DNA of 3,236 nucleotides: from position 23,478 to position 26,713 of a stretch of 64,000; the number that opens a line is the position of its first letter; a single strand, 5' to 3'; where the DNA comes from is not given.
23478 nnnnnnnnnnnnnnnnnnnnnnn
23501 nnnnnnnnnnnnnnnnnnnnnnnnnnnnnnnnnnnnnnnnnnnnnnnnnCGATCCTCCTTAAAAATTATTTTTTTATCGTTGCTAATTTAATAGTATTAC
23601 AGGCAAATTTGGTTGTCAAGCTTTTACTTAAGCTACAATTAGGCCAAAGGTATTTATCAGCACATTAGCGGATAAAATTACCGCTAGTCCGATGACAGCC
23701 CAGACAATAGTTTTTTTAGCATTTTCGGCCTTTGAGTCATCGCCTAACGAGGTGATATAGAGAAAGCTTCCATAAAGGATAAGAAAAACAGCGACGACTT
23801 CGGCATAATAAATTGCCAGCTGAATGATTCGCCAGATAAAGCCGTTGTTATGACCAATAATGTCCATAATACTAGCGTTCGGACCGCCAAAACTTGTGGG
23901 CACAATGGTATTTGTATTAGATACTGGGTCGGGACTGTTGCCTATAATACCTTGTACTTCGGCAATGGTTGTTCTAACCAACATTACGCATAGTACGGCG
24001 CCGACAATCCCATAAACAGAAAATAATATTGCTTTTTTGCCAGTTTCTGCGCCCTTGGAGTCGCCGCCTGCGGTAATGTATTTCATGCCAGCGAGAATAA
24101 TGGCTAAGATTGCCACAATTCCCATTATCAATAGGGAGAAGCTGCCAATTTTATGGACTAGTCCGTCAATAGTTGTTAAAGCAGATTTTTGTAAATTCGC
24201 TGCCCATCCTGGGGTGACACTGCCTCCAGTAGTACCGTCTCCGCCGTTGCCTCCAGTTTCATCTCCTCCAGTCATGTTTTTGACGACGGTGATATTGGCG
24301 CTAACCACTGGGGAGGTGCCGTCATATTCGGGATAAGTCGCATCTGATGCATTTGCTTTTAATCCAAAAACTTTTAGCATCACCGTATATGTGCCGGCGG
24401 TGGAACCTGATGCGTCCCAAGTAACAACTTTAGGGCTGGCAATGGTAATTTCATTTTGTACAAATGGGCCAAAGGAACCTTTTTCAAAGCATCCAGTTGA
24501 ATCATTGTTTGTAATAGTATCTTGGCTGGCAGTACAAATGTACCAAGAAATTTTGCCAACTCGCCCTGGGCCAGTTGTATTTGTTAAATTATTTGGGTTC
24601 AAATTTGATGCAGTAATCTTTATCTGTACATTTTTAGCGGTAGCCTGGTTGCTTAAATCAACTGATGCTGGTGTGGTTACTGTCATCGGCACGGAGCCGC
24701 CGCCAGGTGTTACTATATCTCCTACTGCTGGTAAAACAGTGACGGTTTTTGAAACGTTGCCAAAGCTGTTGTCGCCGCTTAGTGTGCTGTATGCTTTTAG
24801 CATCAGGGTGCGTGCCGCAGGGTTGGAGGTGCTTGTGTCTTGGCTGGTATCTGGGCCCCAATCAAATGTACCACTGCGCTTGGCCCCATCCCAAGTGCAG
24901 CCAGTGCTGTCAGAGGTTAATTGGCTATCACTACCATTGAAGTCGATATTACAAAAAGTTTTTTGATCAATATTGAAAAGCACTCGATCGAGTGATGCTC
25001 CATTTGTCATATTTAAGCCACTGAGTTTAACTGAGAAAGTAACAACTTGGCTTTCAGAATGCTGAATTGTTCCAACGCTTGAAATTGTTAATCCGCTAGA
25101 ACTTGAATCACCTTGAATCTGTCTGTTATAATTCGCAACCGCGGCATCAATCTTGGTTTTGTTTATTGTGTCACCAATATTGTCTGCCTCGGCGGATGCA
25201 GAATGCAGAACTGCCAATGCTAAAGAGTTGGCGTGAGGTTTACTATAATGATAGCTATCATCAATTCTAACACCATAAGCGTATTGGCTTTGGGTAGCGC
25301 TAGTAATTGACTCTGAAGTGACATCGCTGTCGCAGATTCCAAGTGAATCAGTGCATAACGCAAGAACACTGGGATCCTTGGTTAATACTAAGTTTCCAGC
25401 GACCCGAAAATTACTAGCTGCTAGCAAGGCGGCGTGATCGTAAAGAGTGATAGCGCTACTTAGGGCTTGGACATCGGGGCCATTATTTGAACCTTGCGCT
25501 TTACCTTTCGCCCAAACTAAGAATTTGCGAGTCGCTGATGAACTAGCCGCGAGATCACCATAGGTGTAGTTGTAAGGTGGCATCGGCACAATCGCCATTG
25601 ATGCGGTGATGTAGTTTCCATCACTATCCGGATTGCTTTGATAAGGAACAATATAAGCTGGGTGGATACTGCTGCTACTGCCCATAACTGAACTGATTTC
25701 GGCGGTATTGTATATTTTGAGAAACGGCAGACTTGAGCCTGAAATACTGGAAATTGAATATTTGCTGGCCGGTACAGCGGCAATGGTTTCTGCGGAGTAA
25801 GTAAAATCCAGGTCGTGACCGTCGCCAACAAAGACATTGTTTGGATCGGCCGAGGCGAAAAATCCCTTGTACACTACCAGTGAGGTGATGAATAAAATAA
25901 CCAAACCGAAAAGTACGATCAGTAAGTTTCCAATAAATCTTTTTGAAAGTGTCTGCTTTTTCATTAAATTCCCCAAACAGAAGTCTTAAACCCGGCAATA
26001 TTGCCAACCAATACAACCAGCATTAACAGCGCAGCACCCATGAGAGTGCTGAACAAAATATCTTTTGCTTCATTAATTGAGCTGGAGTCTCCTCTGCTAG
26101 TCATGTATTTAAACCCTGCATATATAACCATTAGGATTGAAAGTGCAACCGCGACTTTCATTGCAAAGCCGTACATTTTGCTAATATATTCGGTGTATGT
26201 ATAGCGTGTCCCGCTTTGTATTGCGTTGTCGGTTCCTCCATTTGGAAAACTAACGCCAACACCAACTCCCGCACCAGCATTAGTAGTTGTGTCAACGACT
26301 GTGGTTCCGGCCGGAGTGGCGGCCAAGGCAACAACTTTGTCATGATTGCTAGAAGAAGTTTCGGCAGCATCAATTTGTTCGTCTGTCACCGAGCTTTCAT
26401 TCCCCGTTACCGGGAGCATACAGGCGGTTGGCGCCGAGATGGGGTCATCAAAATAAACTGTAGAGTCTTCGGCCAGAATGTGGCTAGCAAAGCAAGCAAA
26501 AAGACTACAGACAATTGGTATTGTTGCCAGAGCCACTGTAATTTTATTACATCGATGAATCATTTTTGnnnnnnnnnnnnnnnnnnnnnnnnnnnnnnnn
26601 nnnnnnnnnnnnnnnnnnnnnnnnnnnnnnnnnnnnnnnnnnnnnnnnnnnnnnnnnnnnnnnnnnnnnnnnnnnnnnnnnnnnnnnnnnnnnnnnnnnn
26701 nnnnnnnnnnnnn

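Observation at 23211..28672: Surface/pilus locus: three consecutive proteins carry the same C-terminal TM-hairpin motif, next to a C39-like peptidase and a lipoprotein, downstream of pilB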

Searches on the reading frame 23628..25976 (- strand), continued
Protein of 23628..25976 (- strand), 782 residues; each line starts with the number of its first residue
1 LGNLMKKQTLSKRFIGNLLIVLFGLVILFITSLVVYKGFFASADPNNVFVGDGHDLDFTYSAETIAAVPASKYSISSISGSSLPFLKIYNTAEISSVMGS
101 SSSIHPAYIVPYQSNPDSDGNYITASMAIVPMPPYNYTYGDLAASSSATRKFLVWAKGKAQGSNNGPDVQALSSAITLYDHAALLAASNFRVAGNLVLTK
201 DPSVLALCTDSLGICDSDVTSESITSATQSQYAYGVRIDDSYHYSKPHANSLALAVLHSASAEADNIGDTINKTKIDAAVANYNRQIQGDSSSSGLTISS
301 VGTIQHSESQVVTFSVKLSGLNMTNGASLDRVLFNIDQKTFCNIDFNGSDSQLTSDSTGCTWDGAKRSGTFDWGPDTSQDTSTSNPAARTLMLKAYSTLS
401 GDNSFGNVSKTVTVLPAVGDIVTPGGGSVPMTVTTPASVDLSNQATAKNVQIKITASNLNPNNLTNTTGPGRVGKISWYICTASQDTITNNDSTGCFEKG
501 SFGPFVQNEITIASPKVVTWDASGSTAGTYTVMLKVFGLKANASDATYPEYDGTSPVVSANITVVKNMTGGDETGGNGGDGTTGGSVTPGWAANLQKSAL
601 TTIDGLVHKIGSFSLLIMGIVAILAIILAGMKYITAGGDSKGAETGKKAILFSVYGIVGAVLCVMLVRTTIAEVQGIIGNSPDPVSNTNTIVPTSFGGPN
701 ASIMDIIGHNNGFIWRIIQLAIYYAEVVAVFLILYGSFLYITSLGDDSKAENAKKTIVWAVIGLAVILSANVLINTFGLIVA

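Call 74: find_encoding_contigs(protein=P0043, flank=10000, max_places=2)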
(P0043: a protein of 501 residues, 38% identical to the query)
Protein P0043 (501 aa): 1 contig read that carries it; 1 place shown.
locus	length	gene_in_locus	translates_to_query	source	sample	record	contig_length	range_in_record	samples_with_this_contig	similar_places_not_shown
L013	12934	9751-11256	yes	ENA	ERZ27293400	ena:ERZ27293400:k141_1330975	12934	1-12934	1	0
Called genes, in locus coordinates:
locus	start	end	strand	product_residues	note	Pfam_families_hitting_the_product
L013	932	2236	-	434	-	PF00575:S1, PF23459:S1_RRP5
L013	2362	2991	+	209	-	PF13483:Lactamase_B_3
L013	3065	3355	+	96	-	-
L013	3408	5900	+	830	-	PF00521:DNA_topoisoIV, PF03989:DNA_gyraseA_C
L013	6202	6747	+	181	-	PF01135:PCMT (weak), PF01209:Ubie_methyltran, PF06325:PrmA (weak), PF13847:Methyltransf_31, PF08241:Methyltransf_11, PF08242:Methyltransf_12 (weak), PF13649:Methyltransf_25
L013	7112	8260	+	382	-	PF01547:SBP_bac_1, PF13416:SBP_bac_8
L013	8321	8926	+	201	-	PF18895:T4SS_pilin (faint)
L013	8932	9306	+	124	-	PF18895:T4SS_pilin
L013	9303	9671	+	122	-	PF18895:T4SS_pilin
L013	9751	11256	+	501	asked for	PF18895:T4SS_pilin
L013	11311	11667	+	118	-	PF18895:T4SS_pilin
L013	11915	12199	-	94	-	-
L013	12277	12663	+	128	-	PF18895:T4SS_pilin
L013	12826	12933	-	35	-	?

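Call 75: find_encoding_contigs(protein=P0049, flank=10000, max_places=2)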
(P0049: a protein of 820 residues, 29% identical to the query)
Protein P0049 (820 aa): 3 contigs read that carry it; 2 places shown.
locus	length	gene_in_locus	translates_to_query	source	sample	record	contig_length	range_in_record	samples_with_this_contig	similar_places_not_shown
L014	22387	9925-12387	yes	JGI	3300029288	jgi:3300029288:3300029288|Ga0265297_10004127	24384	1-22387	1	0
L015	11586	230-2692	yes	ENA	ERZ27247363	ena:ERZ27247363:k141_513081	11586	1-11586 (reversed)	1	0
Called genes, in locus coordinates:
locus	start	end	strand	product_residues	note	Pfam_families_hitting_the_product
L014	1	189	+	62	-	?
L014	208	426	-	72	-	-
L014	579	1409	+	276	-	-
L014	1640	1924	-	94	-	-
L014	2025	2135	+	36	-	-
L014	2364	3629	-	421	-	PF01368:DHH, PF02272:DHHA1 (weak)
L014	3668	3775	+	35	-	-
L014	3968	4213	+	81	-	PF01783:Ribosomal_L32p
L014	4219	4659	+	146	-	PF01029:NusB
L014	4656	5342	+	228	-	PF22935:RM44_endonuclase (faint), PF14622:Ribonucleas_3_3, PF00636:Ribonuclease_3, PF00035:dsrm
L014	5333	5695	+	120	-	PF02033:RBFA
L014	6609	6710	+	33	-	-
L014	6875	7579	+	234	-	PF28597:T2SSF_N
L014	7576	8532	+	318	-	PF18075:FtsX_ECD, PF02687:FtsX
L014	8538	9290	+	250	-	PF11967:RecO_N, PF02565:RecO_C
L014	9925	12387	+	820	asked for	PF04956:TrbC (faint), PF18895:T4SS_pilin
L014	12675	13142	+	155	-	PF18895:T4SS_pilin (weak)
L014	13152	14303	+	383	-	PF18895:T4SS_pilin, PF00801:PKD (weak)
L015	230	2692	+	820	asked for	PF04956:TrbC (faint), PF18895:T4SS_pilin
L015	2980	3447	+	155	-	PF18895:T4SS_pilin (weak)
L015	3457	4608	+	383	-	PF18895:T4SS_pilin, PF00801:PKD (weak)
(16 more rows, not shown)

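Call 92: search_protein_families(library=pfam, proteins=[L011:6658-9252:+], max_evalue=0.001)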
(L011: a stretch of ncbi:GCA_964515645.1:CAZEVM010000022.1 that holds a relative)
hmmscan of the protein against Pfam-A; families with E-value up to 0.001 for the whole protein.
L011:6658-9252:+ (864 aa): 2 families
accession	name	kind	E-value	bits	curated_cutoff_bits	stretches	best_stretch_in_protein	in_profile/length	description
PF18911.6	PKD_4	-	6.3e-11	42.6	27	1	247-300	33-85/85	PKD domain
PF00801.26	PKD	-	3.8e-08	33.7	23.5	1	249-284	30-67/80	PKD domain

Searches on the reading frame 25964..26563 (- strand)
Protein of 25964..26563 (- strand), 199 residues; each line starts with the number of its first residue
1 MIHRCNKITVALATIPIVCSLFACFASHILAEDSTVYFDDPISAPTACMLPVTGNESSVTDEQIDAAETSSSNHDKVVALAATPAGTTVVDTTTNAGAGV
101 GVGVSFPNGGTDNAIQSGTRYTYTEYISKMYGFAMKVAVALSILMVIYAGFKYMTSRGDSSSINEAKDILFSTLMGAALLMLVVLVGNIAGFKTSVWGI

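Call 3: search_protein_families(library=pfam, proteins=[window:25964-26563:-], max_evalue=0.1)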
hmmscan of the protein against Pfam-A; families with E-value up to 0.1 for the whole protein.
window:25964-26563:- (199 aa): 3 families
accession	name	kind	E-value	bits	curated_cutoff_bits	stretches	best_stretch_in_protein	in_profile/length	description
PF18895.5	T4SS_pilin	-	2.2e-05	24.9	26.6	1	124-187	6-68/71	Type IV secretion system pilin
PF15875.10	DUF4731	-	0.044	14.4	27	0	118-149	32-63/75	Domain of unknown function (DUF4731)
PF04956.18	TrbC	-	0.065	13.9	27.9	0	124-178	38-86/98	TrbC/VIRB2 pilin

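Call 39: search_protein_families(library=ncbifam, proteins=[window:25964-26563:-], max_evalue=0.01)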
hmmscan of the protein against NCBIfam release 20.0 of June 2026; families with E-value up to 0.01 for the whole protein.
window:25964-26563:- (199 aa): 0 families
